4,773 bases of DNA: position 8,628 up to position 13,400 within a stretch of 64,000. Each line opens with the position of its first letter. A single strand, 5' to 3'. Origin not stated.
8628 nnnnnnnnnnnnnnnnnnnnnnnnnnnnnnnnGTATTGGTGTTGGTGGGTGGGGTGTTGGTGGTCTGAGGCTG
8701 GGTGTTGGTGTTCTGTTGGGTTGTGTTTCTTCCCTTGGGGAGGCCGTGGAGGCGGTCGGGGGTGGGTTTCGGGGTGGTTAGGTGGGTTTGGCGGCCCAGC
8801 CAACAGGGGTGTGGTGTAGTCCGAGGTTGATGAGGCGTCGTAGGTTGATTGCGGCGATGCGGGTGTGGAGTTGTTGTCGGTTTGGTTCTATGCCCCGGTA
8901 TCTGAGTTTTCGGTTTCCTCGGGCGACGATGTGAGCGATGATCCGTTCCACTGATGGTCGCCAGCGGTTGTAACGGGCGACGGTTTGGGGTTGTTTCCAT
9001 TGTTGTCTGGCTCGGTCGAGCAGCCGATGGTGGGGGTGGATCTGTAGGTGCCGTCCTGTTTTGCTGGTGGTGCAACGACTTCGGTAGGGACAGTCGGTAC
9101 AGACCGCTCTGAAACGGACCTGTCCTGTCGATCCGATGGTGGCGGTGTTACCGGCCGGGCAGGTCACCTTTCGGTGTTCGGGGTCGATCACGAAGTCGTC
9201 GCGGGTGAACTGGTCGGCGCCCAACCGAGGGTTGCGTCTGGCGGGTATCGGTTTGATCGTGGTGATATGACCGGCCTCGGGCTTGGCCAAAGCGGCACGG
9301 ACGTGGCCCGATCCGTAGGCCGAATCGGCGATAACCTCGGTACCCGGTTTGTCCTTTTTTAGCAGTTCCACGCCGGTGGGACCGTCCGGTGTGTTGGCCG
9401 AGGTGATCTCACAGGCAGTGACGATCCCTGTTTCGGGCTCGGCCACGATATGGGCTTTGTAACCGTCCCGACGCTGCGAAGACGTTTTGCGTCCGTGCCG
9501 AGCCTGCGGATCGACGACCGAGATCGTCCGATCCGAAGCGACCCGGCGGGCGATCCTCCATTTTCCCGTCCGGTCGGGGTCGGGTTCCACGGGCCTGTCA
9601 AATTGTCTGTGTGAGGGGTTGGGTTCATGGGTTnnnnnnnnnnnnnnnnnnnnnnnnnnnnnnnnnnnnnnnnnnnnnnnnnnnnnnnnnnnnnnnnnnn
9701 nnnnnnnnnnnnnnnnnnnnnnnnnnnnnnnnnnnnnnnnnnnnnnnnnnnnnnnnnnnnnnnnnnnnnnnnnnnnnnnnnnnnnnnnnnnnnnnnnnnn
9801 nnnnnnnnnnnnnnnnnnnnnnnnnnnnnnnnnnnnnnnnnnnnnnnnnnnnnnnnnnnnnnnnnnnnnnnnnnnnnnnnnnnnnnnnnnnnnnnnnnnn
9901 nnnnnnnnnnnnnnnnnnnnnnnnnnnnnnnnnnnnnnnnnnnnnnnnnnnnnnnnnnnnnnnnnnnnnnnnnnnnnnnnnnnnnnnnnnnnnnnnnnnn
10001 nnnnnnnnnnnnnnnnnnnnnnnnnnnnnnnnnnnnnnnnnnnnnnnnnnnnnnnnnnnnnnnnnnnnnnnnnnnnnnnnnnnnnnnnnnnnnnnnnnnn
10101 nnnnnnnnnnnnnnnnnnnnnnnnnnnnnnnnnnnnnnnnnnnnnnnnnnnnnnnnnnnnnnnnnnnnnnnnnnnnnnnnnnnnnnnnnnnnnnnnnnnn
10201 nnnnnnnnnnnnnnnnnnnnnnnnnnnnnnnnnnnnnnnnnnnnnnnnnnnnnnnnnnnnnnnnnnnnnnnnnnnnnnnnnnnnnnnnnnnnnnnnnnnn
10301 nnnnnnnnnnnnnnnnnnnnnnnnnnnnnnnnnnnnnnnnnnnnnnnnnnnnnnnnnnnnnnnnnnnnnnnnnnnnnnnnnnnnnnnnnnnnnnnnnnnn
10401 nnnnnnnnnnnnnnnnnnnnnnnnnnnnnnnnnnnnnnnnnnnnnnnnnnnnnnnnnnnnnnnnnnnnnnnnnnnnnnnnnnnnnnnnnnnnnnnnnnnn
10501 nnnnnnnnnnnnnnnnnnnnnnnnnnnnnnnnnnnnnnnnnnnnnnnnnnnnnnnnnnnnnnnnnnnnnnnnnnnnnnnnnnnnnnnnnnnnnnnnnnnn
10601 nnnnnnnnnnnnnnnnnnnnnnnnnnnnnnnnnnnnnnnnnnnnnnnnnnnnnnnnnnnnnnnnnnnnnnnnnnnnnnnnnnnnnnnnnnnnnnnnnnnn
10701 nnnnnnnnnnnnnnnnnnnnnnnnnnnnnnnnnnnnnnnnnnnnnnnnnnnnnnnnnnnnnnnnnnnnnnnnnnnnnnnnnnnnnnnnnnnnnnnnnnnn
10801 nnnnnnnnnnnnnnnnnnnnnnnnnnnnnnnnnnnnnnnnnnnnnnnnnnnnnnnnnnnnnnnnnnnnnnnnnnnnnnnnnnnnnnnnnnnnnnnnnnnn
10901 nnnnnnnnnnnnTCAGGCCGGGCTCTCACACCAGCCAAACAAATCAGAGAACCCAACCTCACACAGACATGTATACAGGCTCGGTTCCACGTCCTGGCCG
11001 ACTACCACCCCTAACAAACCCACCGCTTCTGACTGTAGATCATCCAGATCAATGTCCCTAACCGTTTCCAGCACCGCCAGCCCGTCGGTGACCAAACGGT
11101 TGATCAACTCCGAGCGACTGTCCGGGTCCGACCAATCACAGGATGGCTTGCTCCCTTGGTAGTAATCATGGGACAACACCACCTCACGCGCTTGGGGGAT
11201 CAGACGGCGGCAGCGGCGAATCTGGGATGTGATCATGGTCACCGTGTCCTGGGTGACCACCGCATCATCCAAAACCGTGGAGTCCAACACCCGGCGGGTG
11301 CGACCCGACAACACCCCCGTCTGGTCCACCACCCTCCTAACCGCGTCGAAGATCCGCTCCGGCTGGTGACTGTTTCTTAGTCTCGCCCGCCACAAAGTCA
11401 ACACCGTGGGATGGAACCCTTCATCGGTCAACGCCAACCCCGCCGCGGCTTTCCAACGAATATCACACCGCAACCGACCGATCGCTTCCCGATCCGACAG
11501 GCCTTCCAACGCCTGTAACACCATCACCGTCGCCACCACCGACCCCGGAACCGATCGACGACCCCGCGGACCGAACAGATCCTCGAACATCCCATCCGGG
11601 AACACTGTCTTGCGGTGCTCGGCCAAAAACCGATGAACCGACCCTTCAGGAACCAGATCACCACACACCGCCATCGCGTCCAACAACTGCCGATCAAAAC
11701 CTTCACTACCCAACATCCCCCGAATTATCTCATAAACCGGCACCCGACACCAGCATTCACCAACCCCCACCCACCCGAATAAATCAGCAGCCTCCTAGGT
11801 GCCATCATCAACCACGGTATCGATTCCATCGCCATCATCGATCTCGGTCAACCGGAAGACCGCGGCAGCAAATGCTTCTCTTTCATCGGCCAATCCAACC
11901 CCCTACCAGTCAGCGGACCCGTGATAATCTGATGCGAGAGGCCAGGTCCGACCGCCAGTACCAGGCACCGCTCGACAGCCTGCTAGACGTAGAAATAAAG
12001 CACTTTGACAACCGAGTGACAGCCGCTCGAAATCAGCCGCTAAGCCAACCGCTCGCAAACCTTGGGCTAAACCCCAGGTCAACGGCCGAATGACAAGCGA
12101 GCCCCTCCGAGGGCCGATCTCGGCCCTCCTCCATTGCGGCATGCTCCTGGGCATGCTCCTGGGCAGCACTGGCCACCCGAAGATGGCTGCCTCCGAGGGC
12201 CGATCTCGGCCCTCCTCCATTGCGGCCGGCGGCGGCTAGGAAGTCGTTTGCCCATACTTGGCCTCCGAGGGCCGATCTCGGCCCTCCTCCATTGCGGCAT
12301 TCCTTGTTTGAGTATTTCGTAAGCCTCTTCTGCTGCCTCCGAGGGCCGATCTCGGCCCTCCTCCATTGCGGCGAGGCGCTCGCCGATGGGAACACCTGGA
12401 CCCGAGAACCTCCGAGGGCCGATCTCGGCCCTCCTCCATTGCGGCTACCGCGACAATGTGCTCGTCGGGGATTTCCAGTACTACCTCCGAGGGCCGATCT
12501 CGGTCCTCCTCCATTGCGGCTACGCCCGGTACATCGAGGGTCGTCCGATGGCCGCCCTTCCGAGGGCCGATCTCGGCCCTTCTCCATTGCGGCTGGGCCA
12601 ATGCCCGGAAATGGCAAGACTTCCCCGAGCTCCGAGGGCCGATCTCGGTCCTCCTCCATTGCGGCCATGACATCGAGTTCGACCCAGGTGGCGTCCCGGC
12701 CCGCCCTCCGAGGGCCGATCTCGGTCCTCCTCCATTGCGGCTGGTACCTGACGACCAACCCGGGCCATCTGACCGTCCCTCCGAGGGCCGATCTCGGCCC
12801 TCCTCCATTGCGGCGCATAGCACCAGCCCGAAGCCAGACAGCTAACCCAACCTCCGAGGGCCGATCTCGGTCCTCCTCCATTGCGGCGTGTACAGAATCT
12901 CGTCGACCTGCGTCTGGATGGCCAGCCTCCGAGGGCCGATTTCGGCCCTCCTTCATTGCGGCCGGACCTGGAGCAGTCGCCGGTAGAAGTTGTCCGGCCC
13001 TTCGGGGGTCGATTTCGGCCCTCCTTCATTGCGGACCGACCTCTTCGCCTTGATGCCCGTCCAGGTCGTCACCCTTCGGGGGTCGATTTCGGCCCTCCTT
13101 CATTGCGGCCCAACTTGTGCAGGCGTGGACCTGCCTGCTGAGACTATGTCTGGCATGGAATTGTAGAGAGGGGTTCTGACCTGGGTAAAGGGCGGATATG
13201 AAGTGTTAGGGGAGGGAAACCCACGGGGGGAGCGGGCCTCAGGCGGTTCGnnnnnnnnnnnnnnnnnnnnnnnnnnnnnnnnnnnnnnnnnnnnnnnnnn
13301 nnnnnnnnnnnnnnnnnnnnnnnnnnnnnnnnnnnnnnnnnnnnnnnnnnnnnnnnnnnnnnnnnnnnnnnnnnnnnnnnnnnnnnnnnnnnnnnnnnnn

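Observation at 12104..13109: CRISPR array with leader-proximal conservation, degenerate distal repeats and an atypical 49-bp first spacer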

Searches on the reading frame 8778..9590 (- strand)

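Call 7: search_protein_families(library=pfam, proteins=[window:8778-9590:-], max_evalue=0.01)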
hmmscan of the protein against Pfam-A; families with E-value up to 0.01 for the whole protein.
window:8778-9590:- (270 aa): 2 families
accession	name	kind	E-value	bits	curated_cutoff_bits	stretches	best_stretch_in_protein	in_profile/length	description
PF13751.12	DDE_Tnp_1_6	-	9.6e-21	74.8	25.1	1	144-254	2-125/125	Transposase DDE domain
PF01609.27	DDE_Tnp_1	-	4.8e-16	59.5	23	1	22-250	12-200/200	Transposase DDE domain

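Call 8: search_protein_families(library=ncbifam, proteins=[window:8778-9590:-], max_evalue=0.01)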
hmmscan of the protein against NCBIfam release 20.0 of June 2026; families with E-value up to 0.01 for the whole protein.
window:8778-9590:- (270 aa): 8 families
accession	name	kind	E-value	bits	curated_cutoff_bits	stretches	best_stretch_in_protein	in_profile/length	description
NF033551.1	transpos_IS1182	equivalog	3.1e-59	201.2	270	1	14-255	243-487/488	IS1182 family transposase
NF033581.1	transpos_IS5_4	equivalog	1.7e-10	40.8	140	1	27-120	139-226/285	IS5 family transposase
NF033580.1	transpos_IS5_3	equivalog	3.2e-08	33.4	110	1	15-109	90-198/258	IS5 family transposase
NF033593.1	transpos_ISNCY_1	equivalog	5e-08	32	325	2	18-101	274-363/444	ISNCY family transposase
NF033579.1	transpos_IS5_2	equivalog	1.8e-07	30.9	140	1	33-132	127-226/289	IS5 family transposase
NF033520.1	transpos_IS982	equivalog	1.4e-05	24.9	130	1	25-111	94-180/243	IS982 family transposase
NF033592.1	transpos_IS4_1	equivalog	0.002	17.3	115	1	31-97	126-191/332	IS4 family transposase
NF033578.1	transpos_IS5_1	equivalog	0.0021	17.2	275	0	158-255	326-418/419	IS5 family transposase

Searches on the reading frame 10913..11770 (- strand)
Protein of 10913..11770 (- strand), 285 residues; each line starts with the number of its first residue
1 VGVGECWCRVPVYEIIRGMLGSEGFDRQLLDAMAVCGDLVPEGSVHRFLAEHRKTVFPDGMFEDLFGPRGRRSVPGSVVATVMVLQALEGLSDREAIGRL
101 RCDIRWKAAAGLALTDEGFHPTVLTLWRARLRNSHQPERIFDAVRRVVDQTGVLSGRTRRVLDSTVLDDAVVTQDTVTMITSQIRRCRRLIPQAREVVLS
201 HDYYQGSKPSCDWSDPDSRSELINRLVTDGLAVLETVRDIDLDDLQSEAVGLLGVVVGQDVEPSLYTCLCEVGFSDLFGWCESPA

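Call 7: search_protein_families(library=pfam, proteins=[window:10913-11770:-], max_evalue=0.01)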
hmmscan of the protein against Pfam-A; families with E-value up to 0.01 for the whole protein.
window:10913-11770:- (285 aa): 1 family
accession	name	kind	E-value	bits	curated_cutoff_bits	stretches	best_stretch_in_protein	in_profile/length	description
PF05598.16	DUF772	-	8.8e-14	51.7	23.1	1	70-144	1-74/74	Transposase domain (DUF772)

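Call 8: search_protein_families(library=ncbifam, proteins=[window:10913-11770:-], max_evalue=0.01)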
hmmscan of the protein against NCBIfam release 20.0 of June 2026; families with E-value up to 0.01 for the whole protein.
window:10913-11770:- (285 aa): 3 families
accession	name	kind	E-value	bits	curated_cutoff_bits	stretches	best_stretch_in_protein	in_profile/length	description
NF033551.1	transpos_IS1182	equivalog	1.6e-31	109.7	270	1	32-221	10-191/488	IS1182 family transposase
NF033578.1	transpos_IS5_1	equivalog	1.3e-07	31.1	275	1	59-172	32-149/419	IS5 family transposase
NF033581.1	transpos_IS5_4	equivalog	8.4e-07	28.6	140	1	68-167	24-125/285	IS5 family transposase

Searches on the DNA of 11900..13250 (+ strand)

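Call 16: search_dna_similar(query=window:12104-13109:+, collection=phages, mode=distant, max_evalue=10, max_rows=30)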
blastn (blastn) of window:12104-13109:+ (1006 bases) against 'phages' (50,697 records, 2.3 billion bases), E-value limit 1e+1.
Records with a match: 14; places in all: 14; records where one place covers at least 80% of the query: 0.
Best place of each record, by identity: 90-95% 2; 80-90% 6; 60-80% 6.
By first word of the organism name: Microbacterium 12; Caudoviricetes 2.
By host as written in the record: Microbacterium foliorum NRRL B-24224 5; Microbacterium paraoxydans NWU1 5; Microbacterium sp. 2; Methanomassiliicoccales 2.
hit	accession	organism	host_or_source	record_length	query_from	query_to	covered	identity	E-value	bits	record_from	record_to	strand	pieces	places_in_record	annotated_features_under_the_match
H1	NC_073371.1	Microbacterium phage ClearAsMud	Microbacterium foliorum NRRL B-24224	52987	233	285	5%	81.1%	2e-3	50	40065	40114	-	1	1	65: DNA ligase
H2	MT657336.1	Microbacterium phage ClearAsMud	Microbacterium foliorum NRRL B-24224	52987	233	285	5%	81.1%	2e-3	50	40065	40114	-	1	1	65: DNA ligase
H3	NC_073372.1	Microbacterium phage NoodlelyBoi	Microbacterium foliorum NRRL B-24224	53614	233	285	5%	79.2%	9e-2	46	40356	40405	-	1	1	62: hypothetical protein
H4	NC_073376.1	Microbacterium phage Teamocil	Microbacterium paraoxydans NWU1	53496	233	285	5%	79.2%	9e-2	46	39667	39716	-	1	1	65: hypothetical protein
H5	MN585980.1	Microbacterium phage Gina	Microbacterium paraoxydans NWU1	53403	233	285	5%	79.2%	9e-2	46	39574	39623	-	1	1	65: hypothetical protein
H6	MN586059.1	Microbacterium phage Teamocil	Microbacterium paraoxydans NWU1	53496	233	285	5%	79.2%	9e-2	46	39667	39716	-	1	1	65: hypothetical protein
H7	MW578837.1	Microbacterium phage NoodlelyBoi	Microbacterium foliorum NRRL B-24224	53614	233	285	5%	79.2%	9e-2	46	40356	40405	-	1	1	62: hypothetical protein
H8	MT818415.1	Microbacterium phage Scumberland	Microbacterium foliorum NRRL B-24224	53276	233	284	5%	76.9%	4e+0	39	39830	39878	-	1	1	63: hypothetical protein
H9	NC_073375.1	Microbacterium phage Jayden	Microbacterium paraoxydans NWU1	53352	254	285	3%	90.6%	9e-2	46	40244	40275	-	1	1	63: DNA ligase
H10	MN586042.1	Microbacterium phage Jayden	Microbacterium paraoxydans NWU1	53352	254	285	3%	90.6%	9e-2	46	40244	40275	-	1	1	63: DNA ligase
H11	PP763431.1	Microbacterium phage Merry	Microbacterium sp.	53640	252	285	3%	85.3%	4e+0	40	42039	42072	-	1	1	hypothetical protein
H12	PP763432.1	Microbacterium phage Sunny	Microbacterium sp.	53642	252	285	3%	85.3%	4e+0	40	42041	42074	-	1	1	hypothetical protein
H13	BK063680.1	Caudoviricetes sp. vir335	Methanomassiliicoccales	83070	698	728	3%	87.1%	4e+0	39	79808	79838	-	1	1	hypothetical protein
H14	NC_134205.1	Caudoviricetes sp. vir335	Methanomassiliicoccales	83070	698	728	3%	87.1%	4e+0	39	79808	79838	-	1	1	hypothetical protein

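Call 17: search_dna_similar(query=window:12104-13109:+, collection=plasmids, mode=distant, max_evalue=10, max_rows=30)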
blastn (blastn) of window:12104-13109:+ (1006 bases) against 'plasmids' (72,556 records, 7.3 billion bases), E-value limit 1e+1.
Records with a match: 12; places in all: 12; records where one place covers at least 80% of the query: 0.
Best place of each record, by identity: 90-95% 3; 80-90% 9.
By first word of the organism name: Thermus 4; Shinella 1; Comamonas 1; Pseudomonas 1; Caballeronia 1; Streptomyces 1; Microbacterium 1; Planctomyces 1; Rhizobium 1.
By predicted mobility (MOB-suite, as given by PLSDB): non-mobilizable 9; conjugative 2; mobilizable 1.
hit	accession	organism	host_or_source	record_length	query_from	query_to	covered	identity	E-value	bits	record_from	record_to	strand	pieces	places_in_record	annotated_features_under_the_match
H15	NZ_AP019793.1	Thermus thermophilus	-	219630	292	334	4%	81.8%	3e+0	41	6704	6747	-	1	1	glycoside hydrolase family 31 protein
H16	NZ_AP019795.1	Thermus thermophilus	-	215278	292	334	4%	81.8%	3e+0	41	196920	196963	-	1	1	glycoside hydrolase family 31 protein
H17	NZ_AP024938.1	Thermus thermophilus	-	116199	292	334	4%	81.8%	3e+0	41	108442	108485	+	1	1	glycoside hydrolase family 31 protein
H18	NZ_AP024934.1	Thermus thermophilus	-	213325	292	334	4%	81.8%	3e+0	41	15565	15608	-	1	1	glycoside hydrolase family 31 protein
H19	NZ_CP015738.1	Shinella sp. HZN7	-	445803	39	80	4%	81.0%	3e+0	41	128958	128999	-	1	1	NtaA/DmoA family FMN-dependent monooxygenase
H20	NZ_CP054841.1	Comamonas antarctica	whole organism,R2A medium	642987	878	916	4%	84.6%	3e-1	45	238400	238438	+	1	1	alpha/beta hydrolase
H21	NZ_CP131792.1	Pseudomonas aeruginosa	Homo sapiens,culture,blood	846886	27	64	4%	84.2%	9e-1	43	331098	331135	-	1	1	ATP-binding protein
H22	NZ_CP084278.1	Caballeronia grimmiae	Leptoglossus zonatus,Cell culture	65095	570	604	3%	85.7%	3e+0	42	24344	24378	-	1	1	phospholipase D family protein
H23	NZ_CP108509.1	Streptomyces sp. NBC_01237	-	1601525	82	116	3%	85.7%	3e+0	42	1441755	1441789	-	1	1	none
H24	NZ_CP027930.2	Microbacterium sp. SGAir0570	whole organism,air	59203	461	490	3%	93.3%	9e-1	43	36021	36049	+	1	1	zinc-binding alcohol dehydrogenase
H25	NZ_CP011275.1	Planctomyces sp. SH-PL62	cell culture,sugar beet rhizosphere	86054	929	955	3%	92.6%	3e+0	41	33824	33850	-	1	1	none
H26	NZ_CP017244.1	Rhizobium etli 8C-3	Phaseolus vulgaris,cell culture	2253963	223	249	3%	92.6%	3e+0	41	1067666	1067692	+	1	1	record has no annotation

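Call 33: search_rna_families(source=window, start=11900, end=13250, threshold=evalue, max_evalue=1)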
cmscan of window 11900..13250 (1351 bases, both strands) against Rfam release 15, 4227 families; matches with E-value up to 1: 8.
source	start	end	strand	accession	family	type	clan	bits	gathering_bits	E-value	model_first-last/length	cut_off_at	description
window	12484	12520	+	RF01333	CRISPR-DR20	Gene; CRISPR;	-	20.2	42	0.36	1-36/36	no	CRISPR RNA direct repeat element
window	12705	12741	+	RF01333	CRISPR-DR20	Gene; CRISPR;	-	20.2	42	0.36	1-36/36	no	CRISPR RNA direct repeat element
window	12851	12887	+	RF01333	CRISPR-DR20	Gene; CRISPR;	-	20.2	42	0.36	1-36/36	no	CRISPR RNA direct repeat element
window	12778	12814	+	RF01333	CRISPR-DR20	Gene; CRISPR;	-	19.4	42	0.59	1-36/36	no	CRISPR RNA direct repeat element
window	12190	12226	+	RF01333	CRISPR-DR20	Gene; CRISPR;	-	19.4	42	0.59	1-36/36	no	CRISPR RNA direct repeat element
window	12104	12140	+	RF01333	CRISPR-DR20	Gene; CRISPR;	-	19.4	42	0.59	1-36/36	no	CRISPR RNA direct repeat element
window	12262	12298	+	RF01333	CRISPR-DR20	Gene; CRISPR;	-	19.4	42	0.59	1-36/36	no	CRISPR RNA direct repeat element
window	13097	13188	+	RF02166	PVT1_3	Gene; lncRNA;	-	16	45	0.21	1-95/95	no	Pvt1 oncogene conserved region 3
